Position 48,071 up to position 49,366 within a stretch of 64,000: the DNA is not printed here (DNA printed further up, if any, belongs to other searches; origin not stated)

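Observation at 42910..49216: Allose-type transporter and regulator paired with a different enzyme set, a candidate new rare-sugar pathway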

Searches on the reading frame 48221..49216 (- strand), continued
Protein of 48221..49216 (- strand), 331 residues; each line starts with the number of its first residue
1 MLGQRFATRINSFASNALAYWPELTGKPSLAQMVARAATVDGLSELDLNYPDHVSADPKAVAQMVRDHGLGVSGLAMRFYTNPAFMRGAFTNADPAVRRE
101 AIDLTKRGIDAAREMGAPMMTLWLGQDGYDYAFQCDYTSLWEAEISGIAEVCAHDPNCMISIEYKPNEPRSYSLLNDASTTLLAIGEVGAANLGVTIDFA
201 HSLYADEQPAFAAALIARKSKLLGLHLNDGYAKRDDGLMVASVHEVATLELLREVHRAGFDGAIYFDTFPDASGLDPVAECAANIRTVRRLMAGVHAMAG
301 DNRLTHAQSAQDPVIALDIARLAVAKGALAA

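Call 73: search_protein_families(library=ncbifam, proteins=[L096:1643-2083:-, L096:3605-5266:+, L096:7493-7948:+, L096:7959-8885:+, L096:14576-15475:+, L007:2503-2964:+], max_evalue=0.00001)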
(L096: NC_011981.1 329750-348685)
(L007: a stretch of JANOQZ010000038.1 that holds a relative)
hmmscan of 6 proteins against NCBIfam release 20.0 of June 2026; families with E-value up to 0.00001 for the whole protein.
L096:1643-2083:- (146 aa): 2 families
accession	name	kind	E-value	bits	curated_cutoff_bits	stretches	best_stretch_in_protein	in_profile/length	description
NF011949.0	PRK15420.1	equivalog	1e-18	67.7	141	1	1-145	1-138/140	L-fucose mutarotase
NF008761.0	PRK11797.1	equivalog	1.5e-06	28.5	93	0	7-34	5-32/139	D-ribose pyranase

L096:3605-5266:+ (553 aa): 0 families

L096:7493-7948:+ (151 aa): 1 family
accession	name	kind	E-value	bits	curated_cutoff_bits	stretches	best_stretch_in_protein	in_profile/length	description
NF011949.0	PRK15420.1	equivalog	1.1e-19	70.9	141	1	1-147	1-140/140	L-fucose mutarotase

L096:7959-8885:+ (308 aa): 25 families
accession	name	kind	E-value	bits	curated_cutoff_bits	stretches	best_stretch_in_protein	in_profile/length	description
TIGR02152.1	D_ribokin_bact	equivalog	5.1e-90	301.8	299.65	1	5-303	1-297/298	ribokinase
NF008353.0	PRK11142.1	equivalog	5.6e-75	252.7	341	1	5-306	5-303/307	ribokinase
TIGR04382.1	myo_inos_iolC_N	equivalog_domain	1.2e-27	97.1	300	1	34-306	29-309/309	5-dehydro-2-deoxygluconokinase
TIGR03168.1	1-PFK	subfamily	4.6e-25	88.2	216.4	1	156-305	153-298/305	hexose kinase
TIGR03828.1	pfkB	equivalog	4.8e-23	81.6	292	1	179-305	175-298/305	1-phosphofructokinase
NF053626.1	RibKinHalex1628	equivalog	6.1e-20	71.9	330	1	39-307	36-292/293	ATP-dependent ribose-1-phosphate kinase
TIGR02198.1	rfaE_dom_I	equivalog_domain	6.7e-18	64.9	345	1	155-297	168-307/315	D-glycero-beta-D-manno-heptose-7-phosphate kinase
NF041320.1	pfkB_Halo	equivalog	9.2e-18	64.7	400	1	183-293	174-283/302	1-phosphofructokinase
NF040938.1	KDG_KDGal_kin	equivalog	9.3e-18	64.3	400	1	40-307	31-304/305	bifunctional 2-dehydro-3-deoxygluconokinase/2-dehydro-3-deoxygalactonokinase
NF041134.1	R1P_kin_Thcocales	equivalog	4.5e-17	62.4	500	1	9-297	7-273/291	ADP-dependent ribose-1-phosphate kinase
NF041332.1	KDG_KDGal_kin_Halo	equivalog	1e-16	61.3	440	1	32-305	26-309/320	bifunctional 2-dehydro-3-deoxygluconokinase/2-dehydro-3-deoxygalactonokinase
NF006957.1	PRK09434.1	equivalog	1.6e-16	60.7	450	1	38-301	26-301/302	fructokinase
NF007355.0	PRK09850.1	equivalog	5.3e-15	55.3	540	1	36-288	37-288/313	pseudouridine kinase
NF049991.1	TagKinase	equivalog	2.7e-14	52.7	420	1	50-306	52-315/321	tagatose kinase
NF008454.0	PRK11316.1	equivalog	1.5e-12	46.9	521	1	153-296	164-304/475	bifunctional D-glycero-beta-D-manno-heptose-7-phosphate kinase/D-glycero-beta-D-manno-heptose 1-phosphate adenylyltransferase HldE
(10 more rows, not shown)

L096:14576-15475:+ (299 aa): 26 families (the best 25 are shown)
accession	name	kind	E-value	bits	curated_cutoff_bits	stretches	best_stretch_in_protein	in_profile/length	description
TIGR02152.1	D_ribokin_bact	equivalog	4.3e-63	213.4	299.65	1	7-288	1-278/298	ribokinase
NF008353.0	PRK11142.1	equivalog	7.3e-46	157.1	341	1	7-293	5-286/307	ribokinase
TIGR04382.1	myo_inos_iolC_N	equivalog_domain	1e-20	74.2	300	1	40-294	33-293/309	5-dehydro-2-deoxygluconokinase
NF006957.1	PRK09434.1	equivalog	2.7e-17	63.2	450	1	40-285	26-275/302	fructokinase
TIGR03168.1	1-PFK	subfamily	2.6e-16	59.4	216.4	1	34-295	28-286/305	hexose kinase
TIGR03828.1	pfkB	equivalog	3.1e-15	56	292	1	28-295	22-286/305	1-phosphofructokinase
TIGR00097.1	HMP-P_kinase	equivalog_domain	7e-13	48.4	204.95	1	163-284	106-231/254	bifunctional hydroxymethylpyrimidine kinase/phosphomethylpyrimidine kinase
NF040938.1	KDG_KDGal_kin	equivalog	1.5e-12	47.3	400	1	42-291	31-284/305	bifunctional 2-dehydro-3-deoxygluconokinase/2-dehydro-3-deoxygalactonokinase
TIGR02198.1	rfaE_dom_I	equivalog_domain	1.7e-12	47.1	345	1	186-291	192-297/315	D-glycero-beta-D-manno-heptose-7-phosphate kinase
NF053626.1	RibKinHalex1628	equivalog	2.3e-12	47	330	1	33-288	30-270/293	ATP-dependent ribose-1-phosphate kinase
NF008454.0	PRK11316.1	equivalog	3.7e-12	45.6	521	1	39-291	49-295/475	bifunctional D-glycero-beta-D-manno-heptose-7-phosphate kinase/D-glycero-beta-D-manno-heptose 1-phosphate adenylyltransferase HldE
NF041134.1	R1P_kin_Thcocales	equivalog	9e-12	45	500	1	8-285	4-257/291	ADP-dependent ribose-1-phosphate kinase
NF041164.1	NucKinThplmales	equivalog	2.8e-11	43.2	450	0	219-292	200-273/295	nucleoside kinase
NF041320.1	pfkB_Halo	equivalog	2.9e-11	43.3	400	1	27-294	23-280/302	1-phosphofructokinase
NF007355.0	PRK09850.1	equivalog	1.7e-10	40.5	540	1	7-284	7-280/313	pseudouridine kinase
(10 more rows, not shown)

L007:2503-2964:+ (153 aa): 2 families
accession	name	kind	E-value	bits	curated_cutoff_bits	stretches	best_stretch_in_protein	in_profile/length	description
NF011949.0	PRK15420.1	equivalog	1.7e-19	70.2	141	1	1-146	1-139/140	L-fucose mutarotase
NF008761.0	PRK11797.1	equivalog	2.2e-07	31.2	93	1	9-146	7-138/139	D-ribose pyranase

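Call 74: search_solved_structures(query=L096:3605-5266:+, max_evalue=0.01)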
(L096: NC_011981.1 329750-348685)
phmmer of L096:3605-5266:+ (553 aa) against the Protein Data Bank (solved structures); distinct sequences matched with E-value up to 0.01: 1.
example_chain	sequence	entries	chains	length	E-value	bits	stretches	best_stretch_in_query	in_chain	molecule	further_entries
5iai_A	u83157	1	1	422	1.3e-06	30.5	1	381-527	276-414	Sugar ABC transporter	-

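Call 75: search_solved_structures(query=L096:10061-11125:+, max_evalue=1e-25)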
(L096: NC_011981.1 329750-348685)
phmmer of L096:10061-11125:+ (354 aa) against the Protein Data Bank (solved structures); distinct sequences matched with E-value up to 1e-25: 20.
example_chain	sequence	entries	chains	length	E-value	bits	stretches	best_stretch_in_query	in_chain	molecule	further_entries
9jwt_A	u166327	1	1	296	3.6e-40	141.1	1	59-332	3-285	MSD3-holo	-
9jwq_A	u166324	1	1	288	4.8e-40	140.7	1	59-330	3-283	MSD3-apo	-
5dte_A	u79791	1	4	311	1.3e-39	139.3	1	51-326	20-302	Monosaccharide-transporting ATPase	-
8wl5_A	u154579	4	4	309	6e-37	130.5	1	61-324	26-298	Allose ABC transporter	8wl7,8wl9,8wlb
1gub_A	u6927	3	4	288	1.2e-35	126.3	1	61-309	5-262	D-ALLOSE-BINDING PERIPLASMIC PROTEIN | PROTEIN (PRECURSOR OF PERIPLASMIC SUGAR RECEPTOR)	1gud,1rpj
9jwl_A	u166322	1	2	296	7.2e-35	123.7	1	59-332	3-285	MSD1-holo chainA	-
9jwo_A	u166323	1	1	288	9e-35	123.3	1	59-332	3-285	MSD1-apo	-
2ioy_A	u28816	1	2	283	1.1e-32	116.5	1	61-332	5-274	Periplasmic sugar-binding protein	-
4yv7_A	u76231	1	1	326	9.1e-30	106.9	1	58-337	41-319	Periplasmic binding protein/LacI transcriptional regulator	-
7e7m_A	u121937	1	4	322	2.5e-29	105.5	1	58-336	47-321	D-ribose ABC transporter substrate-binding protein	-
4wut_A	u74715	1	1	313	3e-29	105.2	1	62-340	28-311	ABC transporter substrate binding protein (Ribose)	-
4yle_A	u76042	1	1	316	7.8e-29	103.8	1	59-328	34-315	Periplasmic binding protein/LacI transcriptional regulator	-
4zjp_A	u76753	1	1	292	1e-28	103.4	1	65-321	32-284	Monosaccharide-transporting ATPase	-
1dbp_A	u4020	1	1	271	8e-28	100.5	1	63-317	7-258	D-RIBOSE-BINDING PROTEIN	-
1urp_A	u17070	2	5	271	1.8e-27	99.4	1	63-317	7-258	D-RIBOSE-BINDING PROTEIN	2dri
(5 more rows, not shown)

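Call 76: search_solved_structures(query=L096:10061-11125:+, max_evalue=1e-34, show_alignments=5)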
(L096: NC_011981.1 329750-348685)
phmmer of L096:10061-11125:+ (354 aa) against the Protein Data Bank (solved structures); distinct sequences matched with E-value up to 1e-34: 7.
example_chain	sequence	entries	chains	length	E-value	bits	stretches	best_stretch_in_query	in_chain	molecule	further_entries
9jwt_A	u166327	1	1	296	3.6e-40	141.1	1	59-332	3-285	MSD3-holo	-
9jwq_A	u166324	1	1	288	4.8e-40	140.7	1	59-330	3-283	MSD3-apo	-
5dte_A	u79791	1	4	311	1.3e-39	139.3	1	51-326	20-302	Monosaccharide-transporting ATPase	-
8wl5_A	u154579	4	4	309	6e-37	130.5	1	61-324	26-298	Allose ABC transporter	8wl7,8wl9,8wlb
1gub_A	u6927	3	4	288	1.2e-35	126.3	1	61-309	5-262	D-ALLOSE-BINDING PERIPLASMIC PROTEIN | PROTEIN (PRECURSOR OF PERIPLASMIC SUGAR RECEPTOR)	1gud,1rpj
9jwl_A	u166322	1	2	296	7.2e-35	123.7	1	59-332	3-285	MSD1-holo chainA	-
9jwo_A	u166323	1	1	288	9e-35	123.3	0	59-332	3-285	MSD1-apo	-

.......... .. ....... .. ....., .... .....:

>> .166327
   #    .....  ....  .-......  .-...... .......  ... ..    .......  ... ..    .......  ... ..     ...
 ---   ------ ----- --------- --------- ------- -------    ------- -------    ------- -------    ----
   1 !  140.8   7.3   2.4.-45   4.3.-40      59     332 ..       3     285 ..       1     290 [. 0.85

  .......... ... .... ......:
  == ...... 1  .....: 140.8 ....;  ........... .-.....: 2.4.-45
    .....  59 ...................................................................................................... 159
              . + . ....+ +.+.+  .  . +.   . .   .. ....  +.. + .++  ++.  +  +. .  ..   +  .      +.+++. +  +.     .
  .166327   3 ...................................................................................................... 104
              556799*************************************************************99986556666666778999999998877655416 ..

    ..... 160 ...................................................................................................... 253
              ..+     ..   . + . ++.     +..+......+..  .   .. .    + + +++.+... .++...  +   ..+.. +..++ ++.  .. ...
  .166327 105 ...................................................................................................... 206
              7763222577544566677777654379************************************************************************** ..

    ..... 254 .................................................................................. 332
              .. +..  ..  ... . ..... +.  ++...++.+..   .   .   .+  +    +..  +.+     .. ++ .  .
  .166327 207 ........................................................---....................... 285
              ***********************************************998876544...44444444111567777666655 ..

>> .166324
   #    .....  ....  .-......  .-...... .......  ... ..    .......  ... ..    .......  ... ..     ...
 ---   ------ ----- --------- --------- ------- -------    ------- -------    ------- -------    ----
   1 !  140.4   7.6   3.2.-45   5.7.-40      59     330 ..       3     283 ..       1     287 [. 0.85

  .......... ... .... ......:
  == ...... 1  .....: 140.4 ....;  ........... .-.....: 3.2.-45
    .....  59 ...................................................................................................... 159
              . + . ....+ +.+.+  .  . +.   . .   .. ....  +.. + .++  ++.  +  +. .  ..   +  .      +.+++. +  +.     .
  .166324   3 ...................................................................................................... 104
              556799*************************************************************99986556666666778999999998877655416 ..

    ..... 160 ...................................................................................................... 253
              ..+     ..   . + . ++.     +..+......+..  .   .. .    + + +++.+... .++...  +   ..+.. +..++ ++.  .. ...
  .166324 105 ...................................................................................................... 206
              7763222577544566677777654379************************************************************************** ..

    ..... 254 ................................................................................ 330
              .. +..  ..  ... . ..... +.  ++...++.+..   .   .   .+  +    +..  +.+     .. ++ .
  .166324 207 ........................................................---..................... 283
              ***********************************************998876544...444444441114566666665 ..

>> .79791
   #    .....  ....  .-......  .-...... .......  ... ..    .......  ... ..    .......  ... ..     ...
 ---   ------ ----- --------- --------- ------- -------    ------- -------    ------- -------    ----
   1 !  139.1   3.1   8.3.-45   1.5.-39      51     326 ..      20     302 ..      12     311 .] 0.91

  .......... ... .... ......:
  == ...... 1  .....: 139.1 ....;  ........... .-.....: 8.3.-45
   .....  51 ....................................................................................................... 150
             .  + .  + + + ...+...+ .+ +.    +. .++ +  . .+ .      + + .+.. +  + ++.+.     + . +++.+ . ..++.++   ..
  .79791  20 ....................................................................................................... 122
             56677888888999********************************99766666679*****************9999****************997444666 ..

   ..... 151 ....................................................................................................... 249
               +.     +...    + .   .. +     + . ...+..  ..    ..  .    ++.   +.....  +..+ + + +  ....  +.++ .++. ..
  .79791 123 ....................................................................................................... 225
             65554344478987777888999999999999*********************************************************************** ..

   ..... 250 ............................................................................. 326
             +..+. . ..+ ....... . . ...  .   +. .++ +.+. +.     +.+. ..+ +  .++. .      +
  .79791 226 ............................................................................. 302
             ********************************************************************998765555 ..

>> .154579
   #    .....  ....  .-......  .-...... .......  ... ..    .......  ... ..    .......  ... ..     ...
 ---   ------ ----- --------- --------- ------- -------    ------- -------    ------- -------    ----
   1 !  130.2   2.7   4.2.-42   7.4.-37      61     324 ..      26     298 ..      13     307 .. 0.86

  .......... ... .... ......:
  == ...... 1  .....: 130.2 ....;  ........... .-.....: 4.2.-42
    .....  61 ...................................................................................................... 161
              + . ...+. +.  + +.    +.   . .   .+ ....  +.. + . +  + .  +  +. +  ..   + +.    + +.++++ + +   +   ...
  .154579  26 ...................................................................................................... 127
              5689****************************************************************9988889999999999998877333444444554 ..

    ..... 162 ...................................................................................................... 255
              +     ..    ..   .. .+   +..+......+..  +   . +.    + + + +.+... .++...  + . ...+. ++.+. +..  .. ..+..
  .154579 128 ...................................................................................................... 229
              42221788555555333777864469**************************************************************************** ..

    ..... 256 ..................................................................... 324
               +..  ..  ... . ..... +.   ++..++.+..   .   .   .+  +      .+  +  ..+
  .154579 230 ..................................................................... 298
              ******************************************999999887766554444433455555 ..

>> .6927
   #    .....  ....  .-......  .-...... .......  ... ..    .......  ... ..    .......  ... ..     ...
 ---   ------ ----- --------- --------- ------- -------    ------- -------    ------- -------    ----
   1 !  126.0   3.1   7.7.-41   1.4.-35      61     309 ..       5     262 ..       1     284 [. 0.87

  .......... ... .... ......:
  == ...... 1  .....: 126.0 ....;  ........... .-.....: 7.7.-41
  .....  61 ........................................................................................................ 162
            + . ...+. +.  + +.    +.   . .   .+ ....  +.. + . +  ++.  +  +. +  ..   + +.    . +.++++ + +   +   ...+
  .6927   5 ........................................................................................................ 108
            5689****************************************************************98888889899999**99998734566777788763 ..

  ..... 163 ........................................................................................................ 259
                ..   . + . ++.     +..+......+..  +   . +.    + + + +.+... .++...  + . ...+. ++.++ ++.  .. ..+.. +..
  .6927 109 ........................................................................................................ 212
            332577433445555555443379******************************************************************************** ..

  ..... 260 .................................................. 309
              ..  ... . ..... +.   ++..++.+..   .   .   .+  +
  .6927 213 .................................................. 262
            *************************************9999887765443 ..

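Call 83: find_encoding_contigs(protein=window:48221-49216:-, flank=8000, max_places=4)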
Protein window:48221-49216:- (331 aa): 7 contigs read that carry it; 4 places shown.
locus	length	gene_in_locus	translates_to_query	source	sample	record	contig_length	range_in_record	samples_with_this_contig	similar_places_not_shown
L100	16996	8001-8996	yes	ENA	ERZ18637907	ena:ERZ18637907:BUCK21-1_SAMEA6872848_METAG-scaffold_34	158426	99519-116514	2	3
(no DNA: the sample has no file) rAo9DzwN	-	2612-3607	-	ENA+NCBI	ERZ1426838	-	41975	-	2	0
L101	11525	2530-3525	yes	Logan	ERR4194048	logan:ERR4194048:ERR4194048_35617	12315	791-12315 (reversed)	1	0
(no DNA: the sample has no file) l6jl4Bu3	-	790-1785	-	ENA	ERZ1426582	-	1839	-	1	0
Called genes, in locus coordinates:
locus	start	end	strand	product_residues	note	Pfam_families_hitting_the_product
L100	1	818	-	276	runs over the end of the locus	PF00892:EamA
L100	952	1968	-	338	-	PF00850:Hist_deacetyl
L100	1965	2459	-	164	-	PF00583:Acetyltransf_1, PF13673:Acetyltransf_10, PF13508:Acetyltransf_7, PF08445:FR47 (weak)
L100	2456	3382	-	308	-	PF05853:BKACE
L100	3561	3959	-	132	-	-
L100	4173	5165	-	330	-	PF08240:ADH_N, PF00107:ADH_zinc_N, PF13602:ADH_zinc_N_2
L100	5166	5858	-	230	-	PF08511:COQ9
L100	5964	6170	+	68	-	PF01165:Ribosomal_S21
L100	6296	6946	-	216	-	PF00230:MIP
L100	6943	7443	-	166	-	PF01451:LMWPc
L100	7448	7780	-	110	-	PF12840:HTH_20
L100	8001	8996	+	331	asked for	PF01261:AP_endonuc_2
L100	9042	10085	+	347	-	PF00532:Peripla_BP_1, PF13407:Peripla_BP_4, PF13458:Peripla_BP_6 (weak), PF13377:Peripla_BP_3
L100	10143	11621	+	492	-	PF00005:ABC_tran, PF13304:AAA_21 (faint), PF00005:ABC_tran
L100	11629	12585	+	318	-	PF02653:BPD_transp_2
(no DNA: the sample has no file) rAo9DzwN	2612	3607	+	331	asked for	PF01261:AP_endonuc_2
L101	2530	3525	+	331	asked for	PF01261:AP_endonuc_2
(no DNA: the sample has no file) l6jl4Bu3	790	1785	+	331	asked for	PF01261:AP_endonuc_2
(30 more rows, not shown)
